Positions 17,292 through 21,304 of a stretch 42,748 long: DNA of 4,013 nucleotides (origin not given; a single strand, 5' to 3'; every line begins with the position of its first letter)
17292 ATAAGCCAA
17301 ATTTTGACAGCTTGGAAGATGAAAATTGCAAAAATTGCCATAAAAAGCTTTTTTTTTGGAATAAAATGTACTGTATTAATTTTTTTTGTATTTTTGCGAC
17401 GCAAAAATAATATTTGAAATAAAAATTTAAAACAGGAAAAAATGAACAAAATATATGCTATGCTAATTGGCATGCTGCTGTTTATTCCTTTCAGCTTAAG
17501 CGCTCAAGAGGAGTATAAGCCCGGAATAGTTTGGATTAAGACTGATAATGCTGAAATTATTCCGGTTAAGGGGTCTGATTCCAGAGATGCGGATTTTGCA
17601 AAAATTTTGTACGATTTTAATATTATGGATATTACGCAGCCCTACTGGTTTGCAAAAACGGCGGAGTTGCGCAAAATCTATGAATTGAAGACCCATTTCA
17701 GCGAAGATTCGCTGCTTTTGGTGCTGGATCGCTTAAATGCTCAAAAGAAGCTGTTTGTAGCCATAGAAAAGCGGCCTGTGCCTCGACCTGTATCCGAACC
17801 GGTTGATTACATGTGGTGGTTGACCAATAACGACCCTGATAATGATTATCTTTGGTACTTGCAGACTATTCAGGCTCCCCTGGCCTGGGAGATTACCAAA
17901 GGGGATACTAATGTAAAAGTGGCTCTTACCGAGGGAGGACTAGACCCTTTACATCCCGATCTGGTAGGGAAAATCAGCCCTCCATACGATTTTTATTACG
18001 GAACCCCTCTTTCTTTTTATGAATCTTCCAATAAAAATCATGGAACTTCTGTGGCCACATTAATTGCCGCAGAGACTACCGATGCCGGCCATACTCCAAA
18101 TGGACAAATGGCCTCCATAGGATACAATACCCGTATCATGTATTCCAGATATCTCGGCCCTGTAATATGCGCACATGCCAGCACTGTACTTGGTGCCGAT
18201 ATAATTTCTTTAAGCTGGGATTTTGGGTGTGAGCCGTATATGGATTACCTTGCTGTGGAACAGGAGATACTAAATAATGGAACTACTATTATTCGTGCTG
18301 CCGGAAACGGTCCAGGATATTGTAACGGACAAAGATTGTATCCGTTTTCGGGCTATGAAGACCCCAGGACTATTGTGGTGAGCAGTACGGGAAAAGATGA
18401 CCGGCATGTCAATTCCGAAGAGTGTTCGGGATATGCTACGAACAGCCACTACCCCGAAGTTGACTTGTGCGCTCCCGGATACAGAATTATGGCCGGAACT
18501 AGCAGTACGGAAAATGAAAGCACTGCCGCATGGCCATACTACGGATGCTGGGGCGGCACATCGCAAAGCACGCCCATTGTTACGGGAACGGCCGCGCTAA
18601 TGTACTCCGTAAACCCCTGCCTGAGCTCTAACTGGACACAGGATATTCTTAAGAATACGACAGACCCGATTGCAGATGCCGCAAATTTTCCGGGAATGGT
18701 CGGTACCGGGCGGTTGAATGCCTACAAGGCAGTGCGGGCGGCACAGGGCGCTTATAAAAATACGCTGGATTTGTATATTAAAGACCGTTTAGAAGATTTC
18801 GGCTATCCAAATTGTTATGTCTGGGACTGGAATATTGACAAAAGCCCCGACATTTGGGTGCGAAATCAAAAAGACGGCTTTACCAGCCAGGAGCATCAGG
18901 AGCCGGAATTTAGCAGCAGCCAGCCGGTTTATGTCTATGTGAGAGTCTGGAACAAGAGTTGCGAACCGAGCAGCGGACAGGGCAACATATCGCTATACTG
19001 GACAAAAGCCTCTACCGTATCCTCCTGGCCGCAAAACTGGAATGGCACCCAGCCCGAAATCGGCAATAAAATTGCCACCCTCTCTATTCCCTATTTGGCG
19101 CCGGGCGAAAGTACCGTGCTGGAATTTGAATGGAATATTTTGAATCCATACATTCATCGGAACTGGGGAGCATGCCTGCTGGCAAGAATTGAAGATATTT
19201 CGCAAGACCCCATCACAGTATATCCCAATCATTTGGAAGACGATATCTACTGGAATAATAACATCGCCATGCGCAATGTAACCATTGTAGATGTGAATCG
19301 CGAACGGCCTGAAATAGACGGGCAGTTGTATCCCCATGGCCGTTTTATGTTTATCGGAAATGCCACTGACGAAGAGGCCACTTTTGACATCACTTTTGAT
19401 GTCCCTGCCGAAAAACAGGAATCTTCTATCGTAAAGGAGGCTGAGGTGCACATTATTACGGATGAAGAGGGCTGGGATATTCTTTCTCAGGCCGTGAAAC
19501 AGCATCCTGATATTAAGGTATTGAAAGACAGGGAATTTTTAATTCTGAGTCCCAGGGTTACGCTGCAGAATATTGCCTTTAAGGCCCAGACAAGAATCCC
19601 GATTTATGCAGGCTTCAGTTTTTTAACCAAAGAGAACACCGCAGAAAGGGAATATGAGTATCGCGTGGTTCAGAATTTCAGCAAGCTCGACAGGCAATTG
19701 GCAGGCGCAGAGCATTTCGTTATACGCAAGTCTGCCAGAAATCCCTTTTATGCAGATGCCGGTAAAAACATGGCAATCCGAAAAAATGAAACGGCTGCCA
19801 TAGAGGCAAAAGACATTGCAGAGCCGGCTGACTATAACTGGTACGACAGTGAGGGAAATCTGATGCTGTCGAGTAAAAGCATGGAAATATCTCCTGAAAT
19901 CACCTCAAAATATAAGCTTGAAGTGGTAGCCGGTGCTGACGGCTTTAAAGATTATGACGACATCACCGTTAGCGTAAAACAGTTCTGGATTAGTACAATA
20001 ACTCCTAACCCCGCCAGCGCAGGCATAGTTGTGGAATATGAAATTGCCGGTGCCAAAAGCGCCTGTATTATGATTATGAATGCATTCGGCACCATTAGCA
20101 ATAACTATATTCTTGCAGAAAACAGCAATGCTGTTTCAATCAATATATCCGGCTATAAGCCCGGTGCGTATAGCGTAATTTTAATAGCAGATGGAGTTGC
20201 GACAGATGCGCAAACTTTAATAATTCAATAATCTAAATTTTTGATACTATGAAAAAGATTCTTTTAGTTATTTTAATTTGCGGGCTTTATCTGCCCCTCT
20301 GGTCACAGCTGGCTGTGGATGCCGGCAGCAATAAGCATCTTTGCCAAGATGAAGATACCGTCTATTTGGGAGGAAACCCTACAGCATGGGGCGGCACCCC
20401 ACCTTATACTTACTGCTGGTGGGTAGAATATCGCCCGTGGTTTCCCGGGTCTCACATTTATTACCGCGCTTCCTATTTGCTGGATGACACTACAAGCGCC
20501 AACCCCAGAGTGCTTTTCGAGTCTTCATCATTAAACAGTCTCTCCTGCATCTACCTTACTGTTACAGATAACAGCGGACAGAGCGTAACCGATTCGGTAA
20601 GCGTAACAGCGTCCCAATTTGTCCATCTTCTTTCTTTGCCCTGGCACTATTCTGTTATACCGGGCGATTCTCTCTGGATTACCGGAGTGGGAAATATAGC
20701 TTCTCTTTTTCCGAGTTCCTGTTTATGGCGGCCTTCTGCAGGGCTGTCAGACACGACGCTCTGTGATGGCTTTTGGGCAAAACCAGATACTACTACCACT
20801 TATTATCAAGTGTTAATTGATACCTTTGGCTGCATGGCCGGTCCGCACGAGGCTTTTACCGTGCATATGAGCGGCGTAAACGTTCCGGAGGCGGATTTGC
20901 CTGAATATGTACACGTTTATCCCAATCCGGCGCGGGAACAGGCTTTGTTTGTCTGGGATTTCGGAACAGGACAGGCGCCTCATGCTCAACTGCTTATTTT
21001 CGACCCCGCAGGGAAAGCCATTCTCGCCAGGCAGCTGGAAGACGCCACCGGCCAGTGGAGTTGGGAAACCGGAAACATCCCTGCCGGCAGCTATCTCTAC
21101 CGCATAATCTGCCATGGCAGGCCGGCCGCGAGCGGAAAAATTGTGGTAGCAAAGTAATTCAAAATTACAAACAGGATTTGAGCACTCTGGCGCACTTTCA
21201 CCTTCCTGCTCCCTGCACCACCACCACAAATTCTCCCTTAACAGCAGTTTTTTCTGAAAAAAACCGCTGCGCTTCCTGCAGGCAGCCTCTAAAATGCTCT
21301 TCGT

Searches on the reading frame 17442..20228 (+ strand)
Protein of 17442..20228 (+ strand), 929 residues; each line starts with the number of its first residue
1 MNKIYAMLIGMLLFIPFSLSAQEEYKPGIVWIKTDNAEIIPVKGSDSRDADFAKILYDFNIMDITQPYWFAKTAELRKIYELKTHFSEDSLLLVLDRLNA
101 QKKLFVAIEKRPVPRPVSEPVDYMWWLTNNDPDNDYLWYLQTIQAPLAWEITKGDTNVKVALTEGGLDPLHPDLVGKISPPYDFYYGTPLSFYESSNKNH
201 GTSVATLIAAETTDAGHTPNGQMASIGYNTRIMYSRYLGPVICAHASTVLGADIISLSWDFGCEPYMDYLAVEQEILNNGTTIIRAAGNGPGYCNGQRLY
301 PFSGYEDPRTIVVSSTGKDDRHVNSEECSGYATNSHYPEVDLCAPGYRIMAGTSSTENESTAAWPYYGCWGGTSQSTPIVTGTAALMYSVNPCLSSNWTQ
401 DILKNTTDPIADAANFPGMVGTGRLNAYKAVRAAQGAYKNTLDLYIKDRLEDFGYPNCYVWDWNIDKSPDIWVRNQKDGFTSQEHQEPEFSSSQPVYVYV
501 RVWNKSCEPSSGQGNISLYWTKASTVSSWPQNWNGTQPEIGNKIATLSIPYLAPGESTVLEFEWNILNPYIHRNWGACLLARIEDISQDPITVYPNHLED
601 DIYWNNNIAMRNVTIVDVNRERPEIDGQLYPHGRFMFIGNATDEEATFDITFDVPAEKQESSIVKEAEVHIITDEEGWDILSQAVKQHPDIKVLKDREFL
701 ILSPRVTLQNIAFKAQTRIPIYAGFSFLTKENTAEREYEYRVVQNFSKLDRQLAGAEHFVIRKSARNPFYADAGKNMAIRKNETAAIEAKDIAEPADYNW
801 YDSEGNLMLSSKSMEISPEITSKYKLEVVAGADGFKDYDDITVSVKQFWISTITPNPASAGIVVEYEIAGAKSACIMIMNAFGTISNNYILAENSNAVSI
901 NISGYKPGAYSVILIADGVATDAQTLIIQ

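Call 35: search_protein_families(library=pfam, proteins=[window:17442-20228:+], max_evalue=0.001)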
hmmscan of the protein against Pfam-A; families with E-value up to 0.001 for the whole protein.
window:17442-20228:+ (929 aa): 2 families
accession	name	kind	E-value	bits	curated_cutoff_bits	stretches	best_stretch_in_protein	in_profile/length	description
PF00082.27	Peptidase_S8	-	6.1e-22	78.7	21.8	1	156-409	2-275/288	Subtilase family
PF18962.6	Por_Secre_tail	-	0.00027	21.6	27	1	855-927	3-74/75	Secretion system C-terminal sorting domain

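Call 63: search_protein_families(library=ncbifam, proteins=[window:17442-20228:+], max_evalue=0.001)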
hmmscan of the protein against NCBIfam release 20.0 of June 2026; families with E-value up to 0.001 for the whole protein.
window:17442-20228:+ (929 aa): 2 families
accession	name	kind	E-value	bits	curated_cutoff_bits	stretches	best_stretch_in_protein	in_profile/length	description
TIGR03921.1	T7SS_mycosin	equivalog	1.1e-19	70.8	278.75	1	146-434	4-288/353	type VII secretion-associated serine protease mycosin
NF033595.1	denti_PrtP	equivalog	6.4e-11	41.6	300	1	341-435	413-506/606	dentilisin complex serine proteinase subunit PrtP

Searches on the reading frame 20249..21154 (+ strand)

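Call 35: search_protein_families(library=pfam, proteins=[window:20249-21154:+], max_evalue=0.001)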
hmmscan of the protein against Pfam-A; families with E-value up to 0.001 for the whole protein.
window:20249-21154:+ (302 aa): 1 family
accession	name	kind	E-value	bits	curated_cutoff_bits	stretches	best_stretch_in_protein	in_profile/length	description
PF18962.6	Por_Secre_tail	-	9.3e-05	23.1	27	1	223-290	1-66/75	Secretion system C-terminal sorting domain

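Call 63: search_protein_families(library=ncbifam, proteins=[window:20249-21154:+], max_evalue=0.001)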
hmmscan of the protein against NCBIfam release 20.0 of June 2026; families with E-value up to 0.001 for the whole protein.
window:20249-21154:+ (302 aa): 1 family
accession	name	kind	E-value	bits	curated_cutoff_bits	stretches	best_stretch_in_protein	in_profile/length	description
TIGR04183.1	Por_Secre_tail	domain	2.3e-07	30.7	23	1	223-300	1-71/72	T9SS type A sorting domain-containing protein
